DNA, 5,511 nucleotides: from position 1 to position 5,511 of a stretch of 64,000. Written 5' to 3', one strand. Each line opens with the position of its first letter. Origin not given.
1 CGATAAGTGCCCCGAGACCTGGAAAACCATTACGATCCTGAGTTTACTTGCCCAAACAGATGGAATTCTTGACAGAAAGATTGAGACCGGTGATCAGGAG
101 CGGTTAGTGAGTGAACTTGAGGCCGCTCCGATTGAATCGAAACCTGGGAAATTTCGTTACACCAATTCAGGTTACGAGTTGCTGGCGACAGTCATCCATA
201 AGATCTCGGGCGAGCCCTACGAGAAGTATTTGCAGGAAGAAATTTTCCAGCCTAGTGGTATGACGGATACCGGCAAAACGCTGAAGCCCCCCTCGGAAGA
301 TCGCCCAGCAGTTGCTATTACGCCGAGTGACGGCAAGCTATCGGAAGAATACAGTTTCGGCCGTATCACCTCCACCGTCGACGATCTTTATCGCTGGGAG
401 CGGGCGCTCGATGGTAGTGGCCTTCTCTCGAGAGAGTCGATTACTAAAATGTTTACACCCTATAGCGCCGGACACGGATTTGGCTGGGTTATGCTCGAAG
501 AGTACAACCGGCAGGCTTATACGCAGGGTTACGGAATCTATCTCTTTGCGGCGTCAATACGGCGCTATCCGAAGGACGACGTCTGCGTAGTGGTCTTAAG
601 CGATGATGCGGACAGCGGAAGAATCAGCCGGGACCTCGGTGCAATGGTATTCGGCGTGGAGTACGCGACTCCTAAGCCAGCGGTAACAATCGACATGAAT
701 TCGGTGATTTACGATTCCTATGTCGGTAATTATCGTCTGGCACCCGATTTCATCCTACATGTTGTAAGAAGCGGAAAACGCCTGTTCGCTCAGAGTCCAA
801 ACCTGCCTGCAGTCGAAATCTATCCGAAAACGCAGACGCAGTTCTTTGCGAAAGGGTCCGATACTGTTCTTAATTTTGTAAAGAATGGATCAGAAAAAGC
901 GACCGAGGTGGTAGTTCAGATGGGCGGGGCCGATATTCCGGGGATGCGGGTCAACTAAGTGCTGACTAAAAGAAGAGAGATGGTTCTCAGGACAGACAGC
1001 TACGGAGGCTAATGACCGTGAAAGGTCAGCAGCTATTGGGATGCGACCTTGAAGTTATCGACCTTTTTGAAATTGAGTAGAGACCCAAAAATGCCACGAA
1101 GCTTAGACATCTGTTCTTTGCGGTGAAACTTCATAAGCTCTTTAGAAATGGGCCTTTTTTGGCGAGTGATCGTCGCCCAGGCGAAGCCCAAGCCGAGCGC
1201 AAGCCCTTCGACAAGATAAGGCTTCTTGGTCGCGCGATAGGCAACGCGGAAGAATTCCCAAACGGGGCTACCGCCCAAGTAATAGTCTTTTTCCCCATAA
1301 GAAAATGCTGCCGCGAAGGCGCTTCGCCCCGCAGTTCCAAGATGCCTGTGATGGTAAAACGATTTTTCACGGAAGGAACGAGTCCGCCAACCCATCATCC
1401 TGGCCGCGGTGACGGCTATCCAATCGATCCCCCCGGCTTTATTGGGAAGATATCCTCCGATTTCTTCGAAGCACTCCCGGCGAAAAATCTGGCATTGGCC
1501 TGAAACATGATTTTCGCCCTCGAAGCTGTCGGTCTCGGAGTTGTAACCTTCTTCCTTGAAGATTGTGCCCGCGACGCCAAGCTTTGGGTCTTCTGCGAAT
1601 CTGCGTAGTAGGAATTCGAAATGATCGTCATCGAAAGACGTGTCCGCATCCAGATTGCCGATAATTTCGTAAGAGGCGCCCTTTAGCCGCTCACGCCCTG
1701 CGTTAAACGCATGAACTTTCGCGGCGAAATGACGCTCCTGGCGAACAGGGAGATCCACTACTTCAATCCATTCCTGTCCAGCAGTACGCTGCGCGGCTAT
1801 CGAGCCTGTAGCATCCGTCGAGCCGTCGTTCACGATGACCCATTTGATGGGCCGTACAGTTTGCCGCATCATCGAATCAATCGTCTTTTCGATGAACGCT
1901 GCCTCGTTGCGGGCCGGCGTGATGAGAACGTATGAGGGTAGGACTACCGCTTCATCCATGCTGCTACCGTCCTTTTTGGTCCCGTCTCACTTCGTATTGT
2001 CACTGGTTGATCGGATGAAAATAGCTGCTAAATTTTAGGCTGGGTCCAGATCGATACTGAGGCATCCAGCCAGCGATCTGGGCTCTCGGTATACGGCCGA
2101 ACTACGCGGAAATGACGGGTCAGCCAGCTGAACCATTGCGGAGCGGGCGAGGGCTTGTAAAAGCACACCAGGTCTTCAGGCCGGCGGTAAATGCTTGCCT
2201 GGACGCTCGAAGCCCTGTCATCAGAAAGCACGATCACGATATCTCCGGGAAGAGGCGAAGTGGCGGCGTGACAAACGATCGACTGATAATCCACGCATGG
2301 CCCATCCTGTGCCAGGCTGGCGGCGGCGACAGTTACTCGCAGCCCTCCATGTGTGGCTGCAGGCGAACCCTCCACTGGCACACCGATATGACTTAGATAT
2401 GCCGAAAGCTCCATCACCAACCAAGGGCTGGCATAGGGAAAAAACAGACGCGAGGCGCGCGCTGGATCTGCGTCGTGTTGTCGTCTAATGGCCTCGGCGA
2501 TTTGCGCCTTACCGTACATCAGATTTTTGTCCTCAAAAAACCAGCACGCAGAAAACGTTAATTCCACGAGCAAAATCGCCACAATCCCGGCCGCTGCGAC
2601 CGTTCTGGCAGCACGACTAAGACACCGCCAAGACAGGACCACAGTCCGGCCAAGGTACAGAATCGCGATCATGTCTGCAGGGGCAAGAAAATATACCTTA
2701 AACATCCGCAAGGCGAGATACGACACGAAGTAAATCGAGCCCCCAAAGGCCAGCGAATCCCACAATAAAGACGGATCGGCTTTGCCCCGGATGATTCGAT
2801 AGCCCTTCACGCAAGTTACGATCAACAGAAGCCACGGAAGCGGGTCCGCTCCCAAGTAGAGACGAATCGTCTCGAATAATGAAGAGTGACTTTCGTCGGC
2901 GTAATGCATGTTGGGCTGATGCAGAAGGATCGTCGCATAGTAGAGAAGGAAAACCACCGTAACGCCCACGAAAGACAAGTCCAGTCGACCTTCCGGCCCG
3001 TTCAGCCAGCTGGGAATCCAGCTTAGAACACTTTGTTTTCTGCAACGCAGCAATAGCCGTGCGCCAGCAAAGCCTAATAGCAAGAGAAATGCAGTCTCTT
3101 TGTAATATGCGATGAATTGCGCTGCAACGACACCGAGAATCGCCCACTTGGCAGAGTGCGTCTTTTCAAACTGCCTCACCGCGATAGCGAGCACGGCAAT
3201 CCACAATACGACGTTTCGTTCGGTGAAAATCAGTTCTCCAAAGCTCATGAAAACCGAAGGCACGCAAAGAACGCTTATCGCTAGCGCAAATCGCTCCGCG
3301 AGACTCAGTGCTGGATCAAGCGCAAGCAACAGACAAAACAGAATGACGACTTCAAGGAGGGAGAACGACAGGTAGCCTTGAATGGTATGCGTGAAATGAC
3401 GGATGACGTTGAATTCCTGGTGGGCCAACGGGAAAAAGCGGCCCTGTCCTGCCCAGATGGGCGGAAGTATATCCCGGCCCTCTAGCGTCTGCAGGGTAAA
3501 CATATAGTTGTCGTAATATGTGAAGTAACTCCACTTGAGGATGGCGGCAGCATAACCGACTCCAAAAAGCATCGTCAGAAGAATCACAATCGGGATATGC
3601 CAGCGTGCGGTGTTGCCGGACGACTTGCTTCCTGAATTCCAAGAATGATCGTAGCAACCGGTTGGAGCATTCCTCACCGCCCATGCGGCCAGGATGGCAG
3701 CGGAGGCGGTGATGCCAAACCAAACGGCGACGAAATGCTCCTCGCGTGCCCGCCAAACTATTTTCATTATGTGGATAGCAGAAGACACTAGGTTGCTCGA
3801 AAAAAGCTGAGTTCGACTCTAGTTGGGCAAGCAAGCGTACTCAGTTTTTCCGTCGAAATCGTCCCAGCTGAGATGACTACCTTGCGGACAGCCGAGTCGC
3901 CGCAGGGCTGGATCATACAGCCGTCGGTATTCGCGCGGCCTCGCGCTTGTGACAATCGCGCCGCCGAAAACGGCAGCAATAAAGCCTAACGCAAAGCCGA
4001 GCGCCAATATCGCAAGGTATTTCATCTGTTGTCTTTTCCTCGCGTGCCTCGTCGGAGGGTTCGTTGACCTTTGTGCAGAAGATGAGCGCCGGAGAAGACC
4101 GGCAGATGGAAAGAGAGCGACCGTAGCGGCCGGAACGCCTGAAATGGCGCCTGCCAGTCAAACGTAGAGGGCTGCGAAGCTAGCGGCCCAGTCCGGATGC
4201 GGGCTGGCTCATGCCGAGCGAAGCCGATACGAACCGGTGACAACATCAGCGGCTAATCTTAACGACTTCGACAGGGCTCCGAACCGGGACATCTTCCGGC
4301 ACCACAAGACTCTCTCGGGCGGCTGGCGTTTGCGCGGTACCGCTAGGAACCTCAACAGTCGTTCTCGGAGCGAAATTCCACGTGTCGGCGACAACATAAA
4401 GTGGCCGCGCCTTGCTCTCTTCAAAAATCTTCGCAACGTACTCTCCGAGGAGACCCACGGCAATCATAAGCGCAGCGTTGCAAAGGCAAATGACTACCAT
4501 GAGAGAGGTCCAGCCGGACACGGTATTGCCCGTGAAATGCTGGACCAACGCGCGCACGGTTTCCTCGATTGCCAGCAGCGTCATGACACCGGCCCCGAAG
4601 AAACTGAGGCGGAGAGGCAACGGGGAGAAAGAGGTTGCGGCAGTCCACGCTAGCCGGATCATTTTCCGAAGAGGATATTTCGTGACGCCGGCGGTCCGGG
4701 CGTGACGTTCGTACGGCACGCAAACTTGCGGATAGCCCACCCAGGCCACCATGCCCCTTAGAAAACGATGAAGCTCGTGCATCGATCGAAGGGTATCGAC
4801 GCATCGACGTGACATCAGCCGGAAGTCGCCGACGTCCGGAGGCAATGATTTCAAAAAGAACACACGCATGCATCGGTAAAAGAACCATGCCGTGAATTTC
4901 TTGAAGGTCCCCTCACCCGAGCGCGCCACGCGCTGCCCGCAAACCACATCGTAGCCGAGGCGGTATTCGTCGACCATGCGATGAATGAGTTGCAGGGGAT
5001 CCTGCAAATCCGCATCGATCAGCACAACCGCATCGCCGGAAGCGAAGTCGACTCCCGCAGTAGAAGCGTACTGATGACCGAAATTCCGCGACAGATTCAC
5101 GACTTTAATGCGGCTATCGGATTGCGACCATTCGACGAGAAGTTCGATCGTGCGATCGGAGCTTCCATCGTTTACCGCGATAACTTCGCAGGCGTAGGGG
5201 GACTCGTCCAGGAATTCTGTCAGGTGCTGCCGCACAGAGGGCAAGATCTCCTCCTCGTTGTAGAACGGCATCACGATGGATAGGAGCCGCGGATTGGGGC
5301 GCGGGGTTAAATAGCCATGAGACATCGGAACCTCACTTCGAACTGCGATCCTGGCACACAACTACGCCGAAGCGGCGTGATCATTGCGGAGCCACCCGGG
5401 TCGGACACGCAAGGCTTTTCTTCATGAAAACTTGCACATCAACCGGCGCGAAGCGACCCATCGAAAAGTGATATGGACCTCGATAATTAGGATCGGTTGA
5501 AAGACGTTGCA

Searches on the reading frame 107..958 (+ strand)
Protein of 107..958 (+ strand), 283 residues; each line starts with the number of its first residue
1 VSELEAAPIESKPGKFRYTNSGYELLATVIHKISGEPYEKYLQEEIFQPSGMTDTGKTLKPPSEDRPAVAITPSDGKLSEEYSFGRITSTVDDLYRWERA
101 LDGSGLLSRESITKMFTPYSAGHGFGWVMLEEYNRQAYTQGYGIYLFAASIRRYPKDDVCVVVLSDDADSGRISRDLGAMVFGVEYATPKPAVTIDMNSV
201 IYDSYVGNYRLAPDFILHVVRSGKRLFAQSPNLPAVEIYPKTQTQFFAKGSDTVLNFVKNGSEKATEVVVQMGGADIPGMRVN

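Call 60: search_protein_families(library=pfam, proteins=[window:107-958:+], max_evalue=0.0001)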
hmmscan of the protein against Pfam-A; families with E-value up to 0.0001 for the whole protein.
window:107-958:+ (283 aa): 2 families
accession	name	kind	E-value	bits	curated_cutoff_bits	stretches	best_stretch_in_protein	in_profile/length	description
PF00144.29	Beta-lactamase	-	1e-20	74.6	27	1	3-170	128-313/329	Beta-lactamase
PF11954.13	DUF3471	-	7.9e-06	26.7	29.3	1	198-271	8-89/103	Domain of unknown function (DUF3471)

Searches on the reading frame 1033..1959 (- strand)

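Call 60: search_protein_families(library=pfam, proteins=[window:1033-1959:-], max_evalue=0.0001)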
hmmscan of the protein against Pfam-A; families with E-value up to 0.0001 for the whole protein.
window:1033-1959:- (308 aa): 2 families
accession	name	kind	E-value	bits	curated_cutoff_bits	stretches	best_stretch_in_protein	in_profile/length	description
PF00535.33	Glycos_transf_2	-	2.7e-19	70.1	23.3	1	12-139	2-121/168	Glycosyl transferase family 2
PF13641.12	Glyco_tranf_2_3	-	3.4e-09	37.5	27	1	8-133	1-122/230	Glycosyltransferase like family 2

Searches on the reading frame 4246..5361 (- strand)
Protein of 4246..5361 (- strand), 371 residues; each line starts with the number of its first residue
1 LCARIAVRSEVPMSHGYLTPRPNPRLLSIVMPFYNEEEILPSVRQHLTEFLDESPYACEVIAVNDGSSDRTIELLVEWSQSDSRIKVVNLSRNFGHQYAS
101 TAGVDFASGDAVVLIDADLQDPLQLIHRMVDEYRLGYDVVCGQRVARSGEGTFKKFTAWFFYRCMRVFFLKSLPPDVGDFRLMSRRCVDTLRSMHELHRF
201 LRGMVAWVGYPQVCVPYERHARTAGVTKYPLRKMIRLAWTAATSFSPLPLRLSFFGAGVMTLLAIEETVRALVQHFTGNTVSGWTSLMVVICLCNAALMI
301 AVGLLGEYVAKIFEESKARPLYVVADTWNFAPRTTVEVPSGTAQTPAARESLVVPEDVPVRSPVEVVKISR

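Call 60: search_protein_families(library=pfam, proteins=[window:4246-5361:-], max_evalue=0.0001)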
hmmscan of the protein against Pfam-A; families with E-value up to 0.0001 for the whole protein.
window:4246-5361:- (371 aa): 2 families
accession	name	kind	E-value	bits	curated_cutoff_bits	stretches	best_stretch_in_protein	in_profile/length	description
PF00535.33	Glycos_transf_2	-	8.4e-31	107.6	23.3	1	28-188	1-164/168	Glycosyl transferase family 2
PF10111.15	Glyco_tranf_2_2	-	1.9e-05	24.8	27.3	1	28-118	1-91/276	Glycosyltransferase like family 2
